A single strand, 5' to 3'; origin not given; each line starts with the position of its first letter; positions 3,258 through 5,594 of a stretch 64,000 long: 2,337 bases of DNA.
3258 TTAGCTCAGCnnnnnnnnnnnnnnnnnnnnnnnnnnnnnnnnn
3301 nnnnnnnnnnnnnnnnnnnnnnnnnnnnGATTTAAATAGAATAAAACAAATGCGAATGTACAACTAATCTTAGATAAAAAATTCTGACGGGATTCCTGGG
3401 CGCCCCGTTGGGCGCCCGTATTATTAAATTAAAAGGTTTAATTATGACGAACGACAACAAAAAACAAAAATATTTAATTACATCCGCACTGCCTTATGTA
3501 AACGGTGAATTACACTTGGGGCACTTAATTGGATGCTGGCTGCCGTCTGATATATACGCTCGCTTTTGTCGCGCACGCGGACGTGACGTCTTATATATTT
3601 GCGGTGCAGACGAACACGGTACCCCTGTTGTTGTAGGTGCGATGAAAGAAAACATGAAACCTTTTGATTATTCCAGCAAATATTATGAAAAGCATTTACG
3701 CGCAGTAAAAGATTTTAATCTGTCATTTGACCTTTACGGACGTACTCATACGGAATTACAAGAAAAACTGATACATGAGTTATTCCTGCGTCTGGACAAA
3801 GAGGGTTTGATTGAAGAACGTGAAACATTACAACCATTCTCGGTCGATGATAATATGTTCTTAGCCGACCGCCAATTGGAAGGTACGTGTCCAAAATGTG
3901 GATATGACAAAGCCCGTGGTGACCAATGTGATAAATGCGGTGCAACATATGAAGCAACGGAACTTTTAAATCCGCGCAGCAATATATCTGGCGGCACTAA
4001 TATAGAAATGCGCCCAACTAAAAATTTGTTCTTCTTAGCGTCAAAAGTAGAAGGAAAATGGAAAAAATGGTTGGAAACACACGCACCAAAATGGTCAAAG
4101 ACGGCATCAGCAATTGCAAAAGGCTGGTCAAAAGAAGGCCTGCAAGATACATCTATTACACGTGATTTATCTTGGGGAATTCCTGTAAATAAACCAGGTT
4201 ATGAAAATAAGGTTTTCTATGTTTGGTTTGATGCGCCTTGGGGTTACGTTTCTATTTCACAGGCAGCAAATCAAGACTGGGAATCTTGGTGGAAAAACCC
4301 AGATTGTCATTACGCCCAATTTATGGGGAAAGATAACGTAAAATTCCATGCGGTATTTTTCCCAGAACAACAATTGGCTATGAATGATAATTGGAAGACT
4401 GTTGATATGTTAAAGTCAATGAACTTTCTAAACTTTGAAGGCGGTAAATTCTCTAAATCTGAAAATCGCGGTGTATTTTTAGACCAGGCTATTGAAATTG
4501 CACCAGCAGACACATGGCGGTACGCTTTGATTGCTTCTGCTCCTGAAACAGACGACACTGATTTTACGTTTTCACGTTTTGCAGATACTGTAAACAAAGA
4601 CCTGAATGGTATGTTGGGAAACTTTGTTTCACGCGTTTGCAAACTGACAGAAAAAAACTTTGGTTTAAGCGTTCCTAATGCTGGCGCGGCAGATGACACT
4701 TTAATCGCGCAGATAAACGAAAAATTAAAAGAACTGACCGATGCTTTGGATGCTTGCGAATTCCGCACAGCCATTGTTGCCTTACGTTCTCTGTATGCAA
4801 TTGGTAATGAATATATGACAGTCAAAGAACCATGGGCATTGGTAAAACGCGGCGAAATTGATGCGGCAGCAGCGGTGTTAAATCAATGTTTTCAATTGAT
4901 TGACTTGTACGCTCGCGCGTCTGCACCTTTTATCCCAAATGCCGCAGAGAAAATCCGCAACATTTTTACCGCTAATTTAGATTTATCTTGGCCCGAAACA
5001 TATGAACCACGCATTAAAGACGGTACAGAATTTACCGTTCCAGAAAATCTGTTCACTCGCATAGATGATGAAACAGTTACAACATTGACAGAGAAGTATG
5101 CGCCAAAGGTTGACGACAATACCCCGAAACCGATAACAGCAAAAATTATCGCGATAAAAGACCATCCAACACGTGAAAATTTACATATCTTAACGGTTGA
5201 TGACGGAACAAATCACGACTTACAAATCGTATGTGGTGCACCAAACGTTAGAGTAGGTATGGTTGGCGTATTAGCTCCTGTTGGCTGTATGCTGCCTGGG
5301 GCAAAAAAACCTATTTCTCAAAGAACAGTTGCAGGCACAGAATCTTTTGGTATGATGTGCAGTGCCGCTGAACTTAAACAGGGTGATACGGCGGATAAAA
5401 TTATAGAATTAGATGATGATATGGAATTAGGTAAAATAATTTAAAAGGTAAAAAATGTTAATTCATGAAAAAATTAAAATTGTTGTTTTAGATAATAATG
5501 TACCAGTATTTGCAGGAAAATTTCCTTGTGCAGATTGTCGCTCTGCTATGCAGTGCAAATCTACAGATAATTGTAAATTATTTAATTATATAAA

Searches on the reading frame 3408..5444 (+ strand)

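Call 30: search_protein_families(library=ncbifam, proteins=[window:3408-5444:+], max_evalue=0.00001)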
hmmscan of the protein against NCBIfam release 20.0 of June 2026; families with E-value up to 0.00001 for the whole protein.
window:3408-5444:+ (678 aa): 18 families
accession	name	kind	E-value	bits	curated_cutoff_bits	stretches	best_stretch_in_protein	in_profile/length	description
NF001100.0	PRK00133.1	equivalog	2.6e-167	558.4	587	1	18-602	3-578/676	methionine--tRNA ligase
TIGR00398.1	metG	equivalog_domain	1.2e-142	476.4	336.35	1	23-553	2-530/530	methionine--tRNA ligase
NF008900.0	PRK12267.1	equivalog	2.4e-75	254.3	598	1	18-585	2-547/648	methionine--tRNA ligase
NF008859.0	PRK11893.2-1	equivalog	5.4e-36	124.6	553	1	20-409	2-391/498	methionine--tRNA ligase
NF008863.0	PRK11893.2-5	equivalog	2.6e-33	115.4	551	1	19-458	4-436/531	methionine--tRNA ligase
NF008957.0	PRK12300.1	subfamily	2.3e-30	105.3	677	2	15-79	27-90/946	leucine--tRNA ligase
NF008860.0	PRK11893.2-2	equivalog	8.9e-30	104.1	761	2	22-287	3-264/583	methionine--tRNA ligase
NF045760.1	YtpR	equivalog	1.4e-28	100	100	1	550-676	56-183/185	YtpR family tRNA-binding protein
TIGR00472.1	pheT_bact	equivalog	6.7e-24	84.1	402.65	1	576-676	47-148/798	phenylalanine--tRNA ligase subunit beta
TIGR00395.1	leuS_arch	equivalog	3.2e-23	81.7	648.5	2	306-542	579-801/938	leucine--tRNA ligase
TIGR00396.1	leuS_bact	equivalog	3e-21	75.3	548.4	1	13-166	22-179/843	leucine--tRNA ligase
NF009687.0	PRK13208.1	equivalog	1.1e-19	70.2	738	2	15-77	33-94/801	valine--tRNA ligase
NF008861.0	PRK11893.2-3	equivalog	3.4e-19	68.8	633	1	19-391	4-380/496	methionine--tRNA ligase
TIGR00422.1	valS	equivalog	8.4e-18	63.8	612.1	2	15-76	28-88/863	valine--tRNA ligase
TIGR00392.1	ileS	equivalog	9.8e-17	60.4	621.4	2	15-130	31-140/861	isoleucine--tRNA ligase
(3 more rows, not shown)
